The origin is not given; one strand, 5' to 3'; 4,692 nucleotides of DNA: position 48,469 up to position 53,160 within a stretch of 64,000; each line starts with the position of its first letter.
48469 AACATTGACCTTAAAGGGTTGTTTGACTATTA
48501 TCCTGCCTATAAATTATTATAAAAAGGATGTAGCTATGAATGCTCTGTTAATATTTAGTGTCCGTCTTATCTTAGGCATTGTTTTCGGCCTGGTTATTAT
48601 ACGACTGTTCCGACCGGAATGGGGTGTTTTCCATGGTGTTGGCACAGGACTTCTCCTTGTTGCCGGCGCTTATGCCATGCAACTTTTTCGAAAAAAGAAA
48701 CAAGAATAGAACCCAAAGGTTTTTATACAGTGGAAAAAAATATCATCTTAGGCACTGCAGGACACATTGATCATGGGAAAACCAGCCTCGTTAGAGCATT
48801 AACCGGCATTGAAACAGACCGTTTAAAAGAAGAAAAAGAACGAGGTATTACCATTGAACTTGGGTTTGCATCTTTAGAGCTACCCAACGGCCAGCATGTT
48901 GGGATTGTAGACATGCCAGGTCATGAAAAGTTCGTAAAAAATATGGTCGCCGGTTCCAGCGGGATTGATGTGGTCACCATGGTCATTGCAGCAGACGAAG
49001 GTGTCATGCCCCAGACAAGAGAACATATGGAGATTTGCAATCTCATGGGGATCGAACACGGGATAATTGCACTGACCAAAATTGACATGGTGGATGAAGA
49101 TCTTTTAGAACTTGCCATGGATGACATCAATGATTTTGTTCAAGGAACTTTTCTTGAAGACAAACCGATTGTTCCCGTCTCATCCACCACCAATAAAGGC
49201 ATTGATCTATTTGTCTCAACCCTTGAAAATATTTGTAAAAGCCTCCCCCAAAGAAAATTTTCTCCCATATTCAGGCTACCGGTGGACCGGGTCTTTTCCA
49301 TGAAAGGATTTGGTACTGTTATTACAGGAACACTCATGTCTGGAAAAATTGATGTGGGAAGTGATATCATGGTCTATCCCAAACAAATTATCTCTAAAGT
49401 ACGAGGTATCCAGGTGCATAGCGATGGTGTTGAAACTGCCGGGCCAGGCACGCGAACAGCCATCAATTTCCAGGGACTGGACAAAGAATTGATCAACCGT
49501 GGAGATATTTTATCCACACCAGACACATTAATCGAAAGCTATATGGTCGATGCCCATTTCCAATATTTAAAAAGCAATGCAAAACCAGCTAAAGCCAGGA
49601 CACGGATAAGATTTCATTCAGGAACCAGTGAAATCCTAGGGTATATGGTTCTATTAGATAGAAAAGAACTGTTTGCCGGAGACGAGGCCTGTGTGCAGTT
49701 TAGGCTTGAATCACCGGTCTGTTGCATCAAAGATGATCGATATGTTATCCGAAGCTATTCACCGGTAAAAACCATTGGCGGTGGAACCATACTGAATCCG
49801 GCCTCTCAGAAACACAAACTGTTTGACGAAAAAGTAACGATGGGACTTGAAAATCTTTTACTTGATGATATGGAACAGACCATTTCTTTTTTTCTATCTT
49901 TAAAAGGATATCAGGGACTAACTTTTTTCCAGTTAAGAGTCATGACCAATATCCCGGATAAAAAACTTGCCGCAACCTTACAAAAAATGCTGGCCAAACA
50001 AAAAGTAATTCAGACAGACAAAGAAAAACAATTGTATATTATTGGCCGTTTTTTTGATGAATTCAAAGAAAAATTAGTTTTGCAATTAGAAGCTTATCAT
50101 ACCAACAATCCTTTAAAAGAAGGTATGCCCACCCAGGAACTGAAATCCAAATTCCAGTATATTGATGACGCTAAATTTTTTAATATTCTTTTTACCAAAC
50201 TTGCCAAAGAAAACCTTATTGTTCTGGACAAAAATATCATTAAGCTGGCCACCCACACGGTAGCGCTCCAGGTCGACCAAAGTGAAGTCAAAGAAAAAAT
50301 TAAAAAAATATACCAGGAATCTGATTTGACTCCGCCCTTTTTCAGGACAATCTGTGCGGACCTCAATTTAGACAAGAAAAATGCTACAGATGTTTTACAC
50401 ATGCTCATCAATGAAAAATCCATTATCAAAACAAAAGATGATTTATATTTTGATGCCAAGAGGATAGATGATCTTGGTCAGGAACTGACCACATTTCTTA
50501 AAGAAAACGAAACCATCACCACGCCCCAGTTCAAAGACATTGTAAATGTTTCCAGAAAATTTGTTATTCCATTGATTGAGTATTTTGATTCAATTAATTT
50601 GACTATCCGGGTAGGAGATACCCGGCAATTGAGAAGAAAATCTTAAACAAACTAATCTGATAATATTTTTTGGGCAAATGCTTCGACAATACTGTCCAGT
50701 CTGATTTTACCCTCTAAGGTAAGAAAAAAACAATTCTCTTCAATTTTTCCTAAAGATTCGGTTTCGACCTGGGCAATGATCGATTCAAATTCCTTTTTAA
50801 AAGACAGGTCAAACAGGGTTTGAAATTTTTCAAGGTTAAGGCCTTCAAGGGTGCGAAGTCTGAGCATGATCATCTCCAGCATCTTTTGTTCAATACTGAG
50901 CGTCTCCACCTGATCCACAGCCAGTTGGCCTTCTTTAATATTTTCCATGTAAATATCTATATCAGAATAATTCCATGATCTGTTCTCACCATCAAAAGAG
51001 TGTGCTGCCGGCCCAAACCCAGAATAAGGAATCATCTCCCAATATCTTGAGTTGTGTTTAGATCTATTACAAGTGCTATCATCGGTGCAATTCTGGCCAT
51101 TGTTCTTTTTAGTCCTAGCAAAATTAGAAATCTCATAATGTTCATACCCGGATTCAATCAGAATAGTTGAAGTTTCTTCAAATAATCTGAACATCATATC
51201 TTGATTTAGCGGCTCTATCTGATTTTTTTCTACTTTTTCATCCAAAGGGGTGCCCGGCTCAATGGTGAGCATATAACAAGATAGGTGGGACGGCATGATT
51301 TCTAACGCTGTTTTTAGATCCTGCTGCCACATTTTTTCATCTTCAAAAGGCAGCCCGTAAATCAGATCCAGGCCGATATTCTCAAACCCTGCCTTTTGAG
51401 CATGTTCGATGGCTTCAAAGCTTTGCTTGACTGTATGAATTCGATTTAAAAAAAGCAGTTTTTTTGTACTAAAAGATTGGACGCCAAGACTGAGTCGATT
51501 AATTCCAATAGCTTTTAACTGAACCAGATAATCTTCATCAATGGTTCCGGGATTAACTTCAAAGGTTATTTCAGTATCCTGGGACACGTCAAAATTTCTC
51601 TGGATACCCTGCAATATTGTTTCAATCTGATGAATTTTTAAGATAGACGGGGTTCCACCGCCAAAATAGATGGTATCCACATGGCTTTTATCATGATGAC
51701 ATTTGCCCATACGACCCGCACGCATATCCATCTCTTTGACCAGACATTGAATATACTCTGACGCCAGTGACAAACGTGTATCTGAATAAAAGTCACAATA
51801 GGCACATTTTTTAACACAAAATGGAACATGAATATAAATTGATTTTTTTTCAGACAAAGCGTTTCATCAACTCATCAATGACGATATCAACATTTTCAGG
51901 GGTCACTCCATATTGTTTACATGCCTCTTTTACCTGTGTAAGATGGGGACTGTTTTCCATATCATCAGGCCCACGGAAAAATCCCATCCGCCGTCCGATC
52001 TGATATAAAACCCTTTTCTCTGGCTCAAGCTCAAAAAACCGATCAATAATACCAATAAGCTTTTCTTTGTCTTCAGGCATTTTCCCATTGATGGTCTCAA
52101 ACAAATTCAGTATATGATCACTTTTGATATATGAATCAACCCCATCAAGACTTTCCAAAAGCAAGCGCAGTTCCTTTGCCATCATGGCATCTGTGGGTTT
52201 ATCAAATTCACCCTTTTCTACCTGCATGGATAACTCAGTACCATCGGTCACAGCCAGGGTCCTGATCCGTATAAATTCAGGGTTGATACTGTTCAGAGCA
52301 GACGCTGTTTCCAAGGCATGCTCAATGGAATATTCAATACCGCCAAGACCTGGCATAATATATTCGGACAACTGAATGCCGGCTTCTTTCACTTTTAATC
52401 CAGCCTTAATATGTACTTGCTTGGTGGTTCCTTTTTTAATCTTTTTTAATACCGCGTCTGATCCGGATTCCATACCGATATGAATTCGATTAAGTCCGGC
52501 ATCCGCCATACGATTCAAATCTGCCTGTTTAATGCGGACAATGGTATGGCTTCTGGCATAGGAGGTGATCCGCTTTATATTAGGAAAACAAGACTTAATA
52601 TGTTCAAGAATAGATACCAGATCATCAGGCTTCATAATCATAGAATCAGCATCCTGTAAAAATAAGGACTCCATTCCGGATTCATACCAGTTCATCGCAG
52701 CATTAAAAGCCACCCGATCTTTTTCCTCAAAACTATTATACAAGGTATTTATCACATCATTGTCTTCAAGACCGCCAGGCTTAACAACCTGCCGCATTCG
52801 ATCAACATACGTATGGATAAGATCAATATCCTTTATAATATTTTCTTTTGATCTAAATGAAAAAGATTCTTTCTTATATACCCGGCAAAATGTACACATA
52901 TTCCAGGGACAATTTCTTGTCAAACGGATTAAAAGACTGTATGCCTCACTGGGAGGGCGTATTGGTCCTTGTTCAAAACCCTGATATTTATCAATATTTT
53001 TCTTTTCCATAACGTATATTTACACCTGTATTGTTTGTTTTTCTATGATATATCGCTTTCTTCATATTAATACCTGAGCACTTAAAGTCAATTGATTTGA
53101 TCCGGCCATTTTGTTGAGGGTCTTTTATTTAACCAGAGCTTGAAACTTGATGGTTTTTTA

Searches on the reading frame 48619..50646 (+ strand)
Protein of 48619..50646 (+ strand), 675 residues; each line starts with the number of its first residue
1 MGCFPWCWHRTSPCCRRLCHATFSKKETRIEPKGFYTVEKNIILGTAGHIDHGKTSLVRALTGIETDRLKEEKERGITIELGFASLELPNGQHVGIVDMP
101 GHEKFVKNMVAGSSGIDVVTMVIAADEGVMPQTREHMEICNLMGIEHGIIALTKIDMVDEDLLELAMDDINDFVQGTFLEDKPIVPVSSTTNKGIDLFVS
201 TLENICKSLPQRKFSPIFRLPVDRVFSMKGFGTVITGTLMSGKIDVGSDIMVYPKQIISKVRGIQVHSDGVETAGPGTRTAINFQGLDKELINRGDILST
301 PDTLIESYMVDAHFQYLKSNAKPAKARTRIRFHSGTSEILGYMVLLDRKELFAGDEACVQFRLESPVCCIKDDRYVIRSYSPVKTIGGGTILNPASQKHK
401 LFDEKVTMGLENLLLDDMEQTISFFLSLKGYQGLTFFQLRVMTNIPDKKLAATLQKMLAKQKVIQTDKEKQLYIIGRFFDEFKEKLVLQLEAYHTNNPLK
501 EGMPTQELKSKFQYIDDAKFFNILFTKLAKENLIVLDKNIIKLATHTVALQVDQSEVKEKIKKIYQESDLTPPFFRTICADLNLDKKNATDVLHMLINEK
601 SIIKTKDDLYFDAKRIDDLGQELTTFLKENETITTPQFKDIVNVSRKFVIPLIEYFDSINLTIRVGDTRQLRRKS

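Call 56: search_protein_families(library=pfam, proteins=[window:48619-50646:+])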
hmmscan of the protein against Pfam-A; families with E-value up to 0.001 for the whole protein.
window:48619-50646:+ (675 aa): 6 families
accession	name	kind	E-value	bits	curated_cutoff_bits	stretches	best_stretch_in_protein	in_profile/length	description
PF00009.33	GTP_EFTU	-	2.9e-37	128.6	26.5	1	41-205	3-185/188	Elongation factor Tu GTP binding domain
PF09107.17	SelB-wing_3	-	3e-18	65.5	23.2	1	626-671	2-47/47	Elongation factor SelB, winged helix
PF09106.17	SelB-wing_2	-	3.2e-16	59.6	22.3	1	489-543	3-57/57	Elongation factor SelB, winged helix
PF25461.1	Beta-barrel_SelB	-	3.4e-11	43.7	27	1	320-397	10-79/80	Selenocysteine-specific elongation factor, beta-barrel domain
PF03144.31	GTP_EFTU_D2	-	4.6e-08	33.8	30.3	1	232-298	1-72/73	Elongation factor Tu domain 2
PF01926.29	MMR_HSR1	-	1.9e-06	28.4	21.9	1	46-140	4-100/113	50S ribosome-binding GTPase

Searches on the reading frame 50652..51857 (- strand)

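Call 56: search_protein_families(library=pfam, proteins=[window:50652-51857:-])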
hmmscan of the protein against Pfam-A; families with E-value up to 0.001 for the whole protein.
window:50652-51857:- (401 aa): 2 families
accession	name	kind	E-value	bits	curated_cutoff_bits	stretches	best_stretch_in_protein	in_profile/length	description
PF04055.27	Radical_SAM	-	4e-25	89.3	29.5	1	8-182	1-164/166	Radical SAM superfamily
PF06969.22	HemN_C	-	6.4e-10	39.4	24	1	321-383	2-64/67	HemN C-terminal domain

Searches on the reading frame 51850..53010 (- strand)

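Call 56: search_protein_families(library=pfam, proteins=[window:51850-53010:-])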
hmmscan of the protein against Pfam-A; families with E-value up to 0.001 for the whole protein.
window:51850-53010:- (386 aa): 1 family
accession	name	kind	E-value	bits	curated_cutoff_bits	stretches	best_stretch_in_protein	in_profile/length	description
PF04055.27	Radical_SAM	-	5.2e-13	49.9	29.5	1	29-234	2-164/166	Radical SAM superfamily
